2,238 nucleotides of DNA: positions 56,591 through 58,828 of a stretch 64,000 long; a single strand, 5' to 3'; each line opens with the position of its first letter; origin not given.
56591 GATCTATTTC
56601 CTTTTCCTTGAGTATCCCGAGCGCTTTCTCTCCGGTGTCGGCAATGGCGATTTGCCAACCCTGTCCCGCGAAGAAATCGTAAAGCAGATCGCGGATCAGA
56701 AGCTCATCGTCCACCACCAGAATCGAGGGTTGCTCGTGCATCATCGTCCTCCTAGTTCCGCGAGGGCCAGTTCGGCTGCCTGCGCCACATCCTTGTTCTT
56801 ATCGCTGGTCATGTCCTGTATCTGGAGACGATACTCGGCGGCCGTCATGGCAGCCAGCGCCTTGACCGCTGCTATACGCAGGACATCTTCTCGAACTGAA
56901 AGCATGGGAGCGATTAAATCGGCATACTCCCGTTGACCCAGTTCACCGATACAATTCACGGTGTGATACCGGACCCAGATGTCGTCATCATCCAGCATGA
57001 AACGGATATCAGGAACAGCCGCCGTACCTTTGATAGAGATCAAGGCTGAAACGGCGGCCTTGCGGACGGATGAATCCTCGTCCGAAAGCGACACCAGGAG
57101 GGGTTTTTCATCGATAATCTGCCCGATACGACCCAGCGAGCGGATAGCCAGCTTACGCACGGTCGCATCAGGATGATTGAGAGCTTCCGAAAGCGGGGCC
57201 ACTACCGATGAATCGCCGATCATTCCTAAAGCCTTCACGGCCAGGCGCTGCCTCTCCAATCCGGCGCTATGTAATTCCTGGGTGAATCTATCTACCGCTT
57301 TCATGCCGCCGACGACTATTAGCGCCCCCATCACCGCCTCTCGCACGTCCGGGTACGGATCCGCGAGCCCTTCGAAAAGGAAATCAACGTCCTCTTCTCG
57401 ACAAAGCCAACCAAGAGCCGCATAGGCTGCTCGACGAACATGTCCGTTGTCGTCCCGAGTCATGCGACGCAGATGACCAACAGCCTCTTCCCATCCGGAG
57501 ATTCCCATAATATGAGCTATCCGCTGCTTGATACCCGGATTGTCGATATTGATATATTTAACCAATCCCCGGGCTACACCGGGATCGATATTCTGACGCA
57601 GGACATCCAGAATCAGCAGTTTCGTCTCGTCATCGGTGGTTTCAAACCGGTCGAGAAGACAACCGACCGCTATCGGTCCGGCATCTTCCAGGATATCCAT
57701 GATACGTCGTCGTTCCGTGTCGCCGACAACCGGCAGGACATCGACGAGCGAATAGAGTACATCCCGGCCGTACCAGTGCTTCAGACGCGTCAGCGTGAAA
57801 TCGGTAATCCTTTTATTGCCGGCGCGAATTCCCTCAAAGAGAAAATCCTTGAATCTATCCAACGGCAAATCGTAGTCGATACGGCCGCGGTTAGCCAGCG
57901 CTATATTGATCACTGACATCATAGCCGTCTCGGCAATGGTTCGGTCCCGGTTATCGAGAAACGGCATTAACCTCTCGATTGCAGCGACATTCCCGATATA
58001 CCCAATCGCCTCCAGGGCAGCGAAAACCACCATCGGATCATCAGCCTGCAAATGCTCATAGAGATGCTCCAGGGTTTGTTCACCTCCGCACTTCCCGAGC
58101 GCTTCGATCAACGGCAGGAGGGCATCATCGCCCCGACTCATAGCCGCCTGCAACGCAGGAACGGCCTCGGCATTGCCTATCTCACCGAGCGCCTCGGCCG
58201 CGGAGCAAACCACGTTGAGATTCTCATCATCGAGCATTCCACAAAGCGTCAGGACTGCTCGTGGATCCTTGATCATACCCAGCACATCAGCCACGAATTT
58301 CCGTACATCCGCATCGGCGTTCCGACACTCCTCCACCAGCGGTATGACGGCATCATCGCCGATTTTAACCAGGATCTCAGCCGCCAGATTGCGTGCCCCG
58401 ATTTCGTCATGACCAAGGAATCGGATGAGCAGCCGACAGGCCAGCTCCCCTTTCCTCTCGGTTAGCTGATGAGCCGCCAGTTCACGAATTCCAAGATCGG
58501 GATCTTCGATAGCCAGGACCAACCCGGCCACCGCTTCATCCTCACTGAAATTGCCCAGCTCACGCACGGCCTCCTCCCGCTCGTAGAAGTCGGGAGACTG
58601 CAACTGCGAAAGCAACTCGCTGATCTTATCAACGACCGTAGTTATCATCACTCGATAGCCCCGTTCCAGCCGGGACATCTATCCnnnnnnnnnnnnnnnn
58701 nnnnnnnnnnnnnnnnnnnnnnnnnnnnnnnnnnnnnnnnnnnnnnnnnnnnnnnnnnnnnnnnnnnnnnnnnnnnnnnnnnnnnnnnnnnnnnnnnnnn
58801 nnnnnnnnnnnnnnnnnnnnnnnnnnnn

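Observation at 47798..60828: A 13-kb gene string joins a partner-switching module, a HEAT-repeat protein, four stand-alone receivers, an MCP-less and CheW-less Che core, and a sigma54 two-component pair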

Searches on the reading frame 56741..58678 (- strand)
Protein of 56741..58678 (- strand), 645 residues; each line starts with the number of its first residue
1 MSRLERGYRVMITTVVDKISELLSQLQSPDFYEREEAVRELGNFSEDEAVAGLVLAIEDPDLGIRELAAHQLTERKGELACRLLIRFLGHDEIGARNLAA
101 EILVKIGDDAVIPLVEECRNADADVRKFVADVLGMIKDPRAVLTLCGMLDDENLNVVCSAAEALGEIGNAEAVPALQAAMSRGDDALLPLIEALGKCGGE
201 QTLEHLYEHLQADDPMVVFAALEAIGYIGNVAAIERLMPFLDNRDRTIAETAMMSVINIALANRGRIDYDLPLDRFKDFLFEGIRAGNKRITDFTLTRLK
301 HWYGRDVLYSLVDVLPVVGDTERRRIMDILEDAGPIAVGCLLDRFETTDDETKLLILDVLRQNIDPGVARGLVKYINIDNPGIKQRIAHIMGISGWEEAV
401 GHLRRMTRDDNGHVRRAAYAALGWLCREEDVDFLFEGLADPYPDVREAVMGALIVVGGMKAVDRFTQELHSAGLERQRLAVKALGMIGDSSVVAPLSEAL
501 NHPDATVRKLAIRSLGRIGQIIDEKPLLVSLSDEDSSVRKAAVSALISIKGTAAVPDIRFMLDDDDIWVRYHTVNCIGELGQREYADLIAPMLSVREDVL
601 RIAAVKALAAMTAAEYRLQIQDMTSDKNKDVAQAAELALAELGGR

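Call 4: search_protein_families(library=pfam, proteins=[window:56741-58678:-], max_evalue=0.01)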
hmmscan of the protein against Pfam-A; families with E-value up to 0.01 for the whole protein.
window:56741-58678:- (645 aa): 11 families
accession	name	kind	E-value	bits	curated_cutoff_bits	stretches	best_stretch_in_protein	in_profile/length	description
PF13646.12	HEAT_2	-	1.4e-71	237.3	27.7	8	113-186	3-77/88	HEAT repeats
PF02985.28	HEAT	-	2.4e-32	108.3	23.5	2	494-521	3-30/31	HEAT repeat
PF03130.22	HEAT_PBS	-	3e-31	104.7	20.9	1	158-180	3-25/27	PBS lyase HEAT-like repeat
PF00514.29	Arm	-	2.2e-12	47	20.6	0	203-228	14-39/41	Armadillo/beta-catenin-like repeat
PF13513.12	HEAT_EZ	-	3.8e-12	46.8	27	0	491-518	28-55/55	HEAT-like repeat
PF12717.13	Cnd1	-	1.4e-11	45.2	26.4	0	506-547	1-46/162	non-SMC mitotic condensation complex subunit 1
PF01602.26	Adaptin_N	-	2.2e-08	33.6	37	1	496-591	84-191/524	Adaptin N terminal region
PF01347.28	Vitellogenin_N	-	0.00023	20.3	24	0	462-554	460-564/590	Lipoprotein amino terminal region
PF11838.14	ERAP1_C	-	0.00031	20.7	38.2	0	433-508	151-231/318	ERAP1-like C-terminal domain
PF25786.1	HEAT_GCN1_C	-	0.00087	19.8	27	0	387-425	16-54/151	GCN1-like, C-terminal HEAT repeats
PF21581.3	SCD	-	0.0021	18.8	27.5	0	529-549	37-57/75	Stromalin conservative domain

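Call 8: find_encoding_contigs(protein=window:56741-58678:-, flank=10000, max_places=6)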
Protein window:56741-58678:- (645 aa): 7 contigs read that carry it; 3 places shown.
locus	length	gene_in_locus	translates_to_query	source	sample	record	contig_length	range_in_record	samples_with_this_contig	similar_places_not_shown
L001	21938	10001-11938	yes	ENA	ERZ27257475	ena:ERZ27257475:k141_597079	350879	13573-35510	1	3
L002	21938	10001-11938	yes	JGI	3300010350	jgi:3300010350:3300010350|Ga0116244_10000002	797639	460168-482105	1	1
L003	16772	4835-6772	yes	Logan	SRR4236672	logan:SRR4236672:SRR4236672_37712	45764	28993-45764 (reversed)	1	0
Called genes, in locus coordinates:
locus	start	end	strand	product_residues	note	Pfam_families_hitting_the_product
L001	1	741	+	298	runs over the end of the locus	-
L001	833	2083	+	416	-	PF00464:SHMT, PF00155:Aminotran_1_2 (weak)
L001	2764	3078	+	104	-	PF01910:Thiamine_BP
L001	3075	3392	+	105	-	PF03091:CutA1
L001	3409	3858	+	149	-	PF22811:Zn_ribbon_NrdR, PF03477:ATP-cone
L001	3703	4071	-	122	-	-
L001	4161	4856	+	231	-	PF00902:TatC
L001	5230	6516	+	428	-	PF19238:Radical_SAM_2, PF04459:DUF512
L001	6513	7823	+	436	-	PF00009:GTP_EFTU (weak), PF01926:MMR_HSR1, PF02421:FeoB_N, PF04548:AIG1, PF00009:GTP_EFTU, PF02421:FeoB_N, PF01926:MMR_HSR1, PF14714:KH_dom-like, +5 more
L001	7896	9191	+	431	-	PF01590:GAF, PF13185:GAF_2 (weak), PF07228:SpoIIE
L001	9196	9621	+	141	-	PF13581:HATPase_c_2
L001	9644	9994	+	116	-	PF01740:STAS, PF13466:STAS_2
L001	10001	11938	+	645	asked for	PF00514:Arm (faint), PF01602:Adaptin_N (faint), PF02985:HEAT (faint), PF12717:Cnd1 (faint), PF13646:HEAT_2, PF03130:HEAT_PBS (faint), PF13513:HEAT_EZ (faint), PF13646:HEAT_2, +1 more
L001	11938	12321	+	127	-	PF00072:Response_reg, PF23198:PDE8A_N (faint)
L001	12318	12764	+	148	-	PF00072:Response_reg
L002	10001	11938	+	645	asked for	PF00514:Arm (faint), PF01602:Adaptin_N (faint), PF02985:HEAT (faint), PF12717:Cnd1 (faint), PF13646:HEAT_2, PF03130:HEAT_PBS (faint), PF13513:HEAT_EZ (faint), PF13646:HEAT_2, +1 more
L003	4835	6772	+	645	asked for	PF00514:Arm (faint), PF01602:Adaptin_N (faint), PF02985:HEAT (faint), PF12717:Cnd1 (faint), PF13646:HEAT_2, PF03130:HEAT_PBS (faint), PF13513:HEAT_EZ (faint), PF13646:HEAT_2, +1 more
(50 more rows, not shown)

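Call 9: find_homologous_proteins(query=window:56741-58678:-, max_evalue=1e-10)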
Query window:56741-58678:- (645 aa): 464 proteins with E <= 1e-10 among 8000 candidates; the best 120 are listed.
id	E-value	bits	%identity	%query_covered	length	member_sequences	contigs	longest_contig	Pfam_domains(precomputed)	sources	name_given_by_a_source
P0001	9.1e-230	783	57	98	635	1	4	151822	PF00514.30,PF02985.29,PF03130.23,PF13513.13,PF01602.27,PF13646.13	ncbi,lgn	-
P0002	2.2e-224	765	57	98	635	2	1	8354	PF21581.4,PF12717.14,PF00514.30,PF01347.29,PF02985.29,PF11838.15,PF03130.23,PF27207.1,PF13513.13,PF01602.27,PF13646.13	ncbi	-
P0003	4.0e-223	761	57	98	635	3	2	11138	PF21581.4,PF12717.14,PF00514.30,PF01347.29,PF02985.29,PF03130.23,PF13513.13,PF01602.27,PF13646.13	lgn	-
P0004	6.5e-223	760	56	98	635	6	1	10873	PF12717.14,PF00514.30,PF26715.1,PF02985.29,PF03130.23,PF13513.13,PF01602.27,PF13646.13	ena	-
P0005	2.1e-222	758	58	98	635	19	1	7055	PF12717.14,PF00514.30,PF02985.29,PF11838.15,PF03130.23,PF13513.13,PF01602.27,PF13646.13,PF23227.2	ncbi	-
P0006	4.1e-222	757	57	98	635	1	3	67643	PF21581.4,PF12717.14,PF00514.30,PF01347.29,PF25786.1,PF02985.29,PF03130.23,PF13513.13,PF01602.27,PF13646.13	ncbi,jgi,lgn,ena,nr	ncbi:MAG: HEAT repeat domain-containing protein [candidate division Zixibacteria bacterium]|nr:HEAT 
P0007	2.2e-221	755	57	98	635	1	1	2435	PF21581.4,PF12717.14,PF00514.30,PF01347.29,PF02985.29,PF11838.15,PF03130.23,PF13513.13,PF01602.27,PF13646.13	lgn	-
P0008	1.2e-220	752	56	98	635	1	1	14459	PF12717.14,PF00514.30,PF02985.29,PF11838.15,PF01602.27,PF21581.4,PF01347.29,PF25786.1,PF03130.23,PF13513.13,PF13646.13,PF23227.2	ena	-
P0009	6.0e-218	743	57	98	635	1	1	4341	PF12717.14,PF00514.30,PF02985.29,PF11838.15,PF03130.23,PF13513.13,PF01602.27,PF13646.13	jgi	jgi:HEAT repeat protein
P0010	9.6e-214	730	54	98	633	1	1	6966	PF12717.14,PF00514.30,PF01347.29,PF02985.29,PF11838.15,PF03130.23,PF13513.13,PF01602.27,PF13646.13,PF23227.2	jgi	-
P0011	2.7e-213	728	56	98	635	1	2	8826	PF12717.14,PF00514.30,PF02985.29,PF11838.15,PF03130.23,PF13513.13,PF01602.27,PF13646.13,PF23227.2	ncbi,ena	-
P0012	6.6e-212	724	53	98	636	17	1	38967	PF21581.4,PF12717.14,PF00514.30,PF02985.29,PF11838.15,PF03130.23,PF13513.13,PF01602.27,PF13646.13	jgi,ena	-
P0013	1.6e-211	722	53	98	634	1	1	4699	PF12717.14,PF00514.30,PF02985.29,PF03130.23,PF13513.13,PF01602.27,PF13646.13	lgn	-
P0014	1.7e-210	719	53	98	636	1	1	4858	PF12717.14,PF00514.30,PF02985.29,PF03130.23,PF13513.13,PF01602.27,PF13646.13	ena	-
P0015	3.4e-210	718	58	90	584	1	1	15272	PF21581.4,PF12717.14,PF00514.30,PF02985.29,PF11838.15,PF03130.23,PF13513.13,PF01602.27,PF13646.13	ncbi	-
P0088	1.1e-130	455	41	97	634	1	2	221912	PF21581.4,PF12717.14,PF00514.30,PF02985.29,PF03130.23,PF13513.13,PF01602.27,PF13646.13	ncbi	ncbi:MAG: HEAT repeat domain-containing protein [candidate division Zixibacteria bacterium]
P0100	3.4e-73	265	34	92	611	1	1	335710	PF23271.2,PF12717.14,PF00514.30,PF02985.29,PF11838.15,PF03130.23,PF27207.1,PF13513.13,PF01602.27,PF13646.13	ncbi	-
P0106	5.6e-55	205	30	97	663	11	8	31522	PF23271.2,PF12717.14,PF00514.30,PF24714.2,PF12755.14,PF02985.29,PF11838.15,PF24492.2,PF01602.27,PF14663.12,PF25767.2,PF12765.14,PF21581.4,PF25786.1,PF03130.23,PF27207.1,PF13513.13,PF13646.13,PF23227.2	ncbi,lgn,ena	ncbi:MAG: HEAT repeat domain-containing protein [Nitrospirota bacterium]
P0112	2.6e-52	196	31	96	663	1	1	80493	PF23271.2,PF12717.14,PF00514.30,PF12755.14,PF02985.29,PF11838.15,PF01602.27,PF21581.4,PF03130.23,PF27207.1,PF13513.13,PF13646.13,PF23227.2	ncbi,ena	-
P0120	9.5e-50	188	30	91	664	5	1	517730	PF21581.4,PF12717.14,PF00514.30,PF12755.14,PF02985.29,PF03130.23,PF27207.1,PF13513.13,PF13646.13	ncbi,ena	-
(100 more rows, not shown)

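Call 12: find_related_loci(query=A1, collection=genome_contigs, flank=10000)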
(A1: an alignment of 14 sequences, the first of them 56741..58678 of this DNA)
Query A1 (645 aa) in genome_contigs; peptide patterns used: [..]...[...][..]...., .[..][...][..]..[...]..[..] (x = any residue, [..] = any of these).
351 stretches matched a pattern; 97 encode a relative of the query (tblastn E <= 1e-3); the best 80 are kept; 80 distinct loci.
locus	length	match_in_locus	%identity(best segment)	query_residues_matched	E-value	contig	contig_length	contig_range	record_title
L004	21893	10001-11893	57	12-642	0e+0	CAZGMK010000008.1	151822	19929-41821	MAG TPA_asm: uncultured Ignavibacteriales bacterium isolate binchicken_co17_359 genome assembly, contig: NODE_260_length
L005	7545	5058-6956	56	10-642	0e+0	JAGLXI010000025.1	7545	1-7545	MAG: Candidatus Zixiibacteriota bacterium isolate RS_12_5 ZL285.bin.5.fa_25, whole genome shotgun sequence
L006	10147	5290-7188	58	12-644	0e+0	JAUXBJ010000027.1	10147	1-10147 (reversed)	MAG: bacterium isolate CSMAG_2796 CSMAG_2796_k117_4616648_length_10147_cov_27.0000, whole genome shotgun sequence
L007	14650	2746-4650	57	10-645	0e+0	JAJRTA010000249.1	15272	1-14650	MAG: Candidatus Zixiibacteriota bacterium isolate Dive96_bin1.186 k141_5225108, whole genome shotgun sequence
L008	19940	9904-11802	57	12-644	0e+0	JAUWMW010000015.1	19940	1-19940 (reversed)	MAG: bacterium isolate CSMAG_2408 CSMAG_2408_k141_419375_length_19940_cov_39.9678, whole genome shotgun sequence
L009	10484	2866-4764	57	12-644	0e+0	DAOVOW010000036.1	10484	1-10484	MAG TPA_asm: bacterium isolate CSMAG_1533 CSMAG_1533_k141_369226_length_10484_cov_38.0000, whole genome shotgun sequence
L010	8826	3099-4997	56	12-644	0e+0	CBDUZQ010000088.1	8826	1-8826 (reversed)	MAG TPA_asm: uncultured bacterium isolate SRR22302363_binner12_Refined_60 genome assembly, contig: ERZ25749332.5182, who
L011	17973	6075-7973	56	10-644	0e+0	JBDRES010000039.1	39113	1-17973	MAG: bacterium isolate MEGAHIT-group-1.326 k141_8269757, whole genome shotgun sequence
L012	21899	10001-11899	53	12-644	0e+0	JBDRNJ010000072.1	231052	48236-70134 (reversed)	MAG: bacterium isolate MEGAHIT-group-1.882 k141_6921791, whole genome shotgun sequence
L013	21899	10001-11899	50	7-642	0e+0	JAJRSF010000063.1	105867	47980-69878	MAG: Candidatus Zixiibacteriota bacterium isolate Dive100_bin4.60 k141_810356, whole genome shotgun sequence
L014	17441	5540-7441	52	11-644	0e+0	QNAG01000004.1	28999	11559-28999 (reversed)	MAG: Candidatus Zixiibacteriota bacterium isolate B120_G9 B120_Guay9_scaffold_00571, whole genome shotgun sequence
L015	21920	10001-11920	50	2-642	0e+0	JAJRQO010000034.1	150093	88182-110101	MAG: Candidatus Zixiibacteriota bacterium isolate Dive100_bin10.64 k141_937174, whole genome shotgun sequence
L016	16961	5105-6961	55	12-631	0e+0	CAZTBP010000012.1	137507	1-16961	MAG TPA_asm: uncultured Ignavibacteriales bacterium isolate binchicken_co17_316 genome assembly, contig: NODE_313_length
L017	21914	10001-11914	52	9-644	0e+0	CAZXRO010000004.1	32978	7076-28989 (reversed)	MAG TPA_asm: uncultured Ignavibacteriales bacterium isolate SRP332253_co2_61 genome assembly, contig: NODE_1167_length_3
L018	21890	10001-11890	52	15-644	0e+0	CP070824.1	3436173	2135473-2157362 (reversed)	MAG: Candidatus Zixiibacteriota bacterium isolate bin1124 chromosome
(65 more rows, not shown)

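Call 20: find_encoding_contigs(protein=P0100, flank=10000, max_places=1)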
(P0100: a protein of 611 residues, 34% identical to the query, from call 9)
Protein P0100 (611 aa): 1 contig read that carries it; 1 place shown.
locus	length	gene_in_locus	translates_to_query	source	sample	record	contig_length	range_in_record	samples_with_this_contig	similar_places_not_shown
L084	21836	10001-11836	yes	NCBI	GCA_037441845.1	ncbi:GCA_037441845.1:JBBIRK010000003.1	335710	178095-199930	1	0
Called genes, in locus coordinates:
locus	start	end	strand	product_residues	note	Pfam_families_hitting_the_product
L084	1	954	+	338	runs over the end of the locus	PF01087:GalP_UDP_transf, PF01230:HIT (faint), PF16285:DUF4931_N, PF16268:DUF4921, PF02744:GalP_UDP_tr_C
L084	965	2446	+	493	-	PF08323:Glyco_transf_5, PF13439:Glyco_transf_4 (weak), PF00534:Glycos_transf_1, PF13692:Glyco_trans_1_4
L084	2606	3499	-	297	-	-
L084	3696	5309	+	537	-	PF13088:BNR_2 (faint), PF02012:BNR (faint), PF00404:Dockerin_1 (weak)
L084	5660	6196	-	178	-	PF12822:ECF_trnsprt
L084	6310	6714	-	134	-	PF04343:DUF488, PF22751:DUF488-N3a (weak)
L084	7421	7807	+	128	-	PF00072:Response_reg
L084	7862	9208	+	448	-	PF01590:GAF, PF13185:GAF_2, PF07228:SpoIIE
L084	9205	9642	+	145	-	PF13581:HATPase_c_2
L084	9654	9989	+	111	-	PF01740:STAS, PF13466:STAS_2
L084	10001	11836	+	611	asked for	PF02985:HEAT (faint), PF11838:ERAP1_C (faint), PF12717:Cnd1 (faint), PF23271:HEAT_GCN1 (faint), PF03130:HEAT_PBS (faint), PF13646:HEAT_2, PF01602:Adaptin_N (weak), PF13646:HEAT_2, +3 more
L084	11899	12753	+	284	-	PF03705:CheR_N, PF01739:CheR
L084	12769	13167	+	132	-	PF00072:Response_reg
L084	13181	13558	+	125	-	PF00072:Response_reg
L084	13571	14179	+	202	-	PF04344:CheZ, PF28017:CheZ_Pase (weak)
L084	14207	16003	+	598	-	PF01627:Hpt, PF02895:H-kinase_dim, PF02518:HATPase_c, PF01584:CheW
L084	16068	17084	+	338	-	PF00072:Response_reg, PF01339:CheB_methylest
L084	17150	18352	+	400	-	PF00989:PAS, PF08448:PAS_4 (faint), PF13188:PAS_8 (weak), PF00512:HisKA, PF02518:HATPase_c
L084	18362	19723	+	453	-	PF00072:Response_reg, PF00158:Sigma54_activat, PF14532:Sigma54_activ_2, PF00004:AAA (weak), PF07724:AAA_2 (weak), PF07728:AAA_5, PF25601:AAA_lid_14, PF02954:HTH_8, +1 more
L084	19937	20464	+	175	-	PF02620:YceD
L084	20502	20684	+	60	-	PF01783:Ribosomal_L32p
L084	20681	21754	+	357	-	PF02504:FA_synthesis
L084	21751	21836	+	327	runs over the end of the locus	PF00108:Thiolase_N (weak), PF08545:ACP_syn_III, PF08541:ACP_syn_III_C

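Call 21: find_encoding_contigs(protein=P0088, flank=10000, max_places=1)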
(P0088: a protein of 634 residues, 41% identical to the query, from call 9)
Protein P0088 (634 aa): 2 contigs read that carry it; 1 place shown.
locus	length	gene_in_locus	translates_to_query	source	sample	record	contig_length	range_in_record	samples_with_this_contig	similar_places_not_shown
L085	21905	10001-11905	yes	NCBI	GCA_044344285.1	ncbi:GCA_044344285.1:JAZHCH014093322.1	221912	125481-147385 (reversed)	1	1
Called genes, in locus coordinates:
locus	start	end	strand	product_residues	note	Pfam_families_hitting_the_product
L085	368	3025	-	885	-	PF04389:Peptidase_M28, PF01546:Peptidase_M20 (weak), PF00404:Dockerin_1 (weak)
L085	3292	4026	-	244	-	PF10988:DUF2807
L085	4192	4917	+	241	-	PF00902:TatC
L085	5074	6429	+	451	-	PF19238:Radical_SAM_2, PF04055:Radical_SAM (faint), PF04459:DUF512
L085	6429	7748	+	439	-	PF00009:GTP_EFTU, PF00071:Ras (faint), PF01926:MMR_HSR1, PF02421:FeoB_N, PF00009:GTP_EFTU, PF01926:MMR_HSR1, PF02421:FeoB_N, PF14714:KH_dom-like, +3 more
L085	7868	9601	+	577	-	PF07228:SpoIIE, PF13581:HATPase_c_2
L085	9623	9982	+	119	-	PF01740:STAS, PF13466:STAS_2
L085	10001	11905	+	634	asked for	PF02985:HEAT (faint), PF12717:Cnd1 (faint), PF13646:HEAT_2, PF21581:SCD (faint), PF03130:HEAT_PBS (faint), PF13646:HEAT_2, PF01602:Adaptin_N, PF13646:HEAT_2, +2 more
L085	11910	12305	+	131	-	PF00072:Response_reg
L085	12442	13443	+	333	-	PF03705:CheR_N, PF13649:Methyltransf_25 (faint), PF01739:CheR, PF08242:Methyltransf_12 (faint)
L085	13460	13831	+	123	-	PF00072:Response_reg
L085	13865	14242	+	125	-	PF00072:Response_reg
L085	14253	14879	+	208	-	PF04344:CheZ, PF28017:CheZ_Pase (weak)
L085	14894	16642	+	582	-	PF01627:Hpt, PF02895:H-kinase_dim, PF02518:HATPase_c, PF01584:CheW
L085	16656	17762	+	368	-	PF00072:Response_reg, PF01339:CheB_methylest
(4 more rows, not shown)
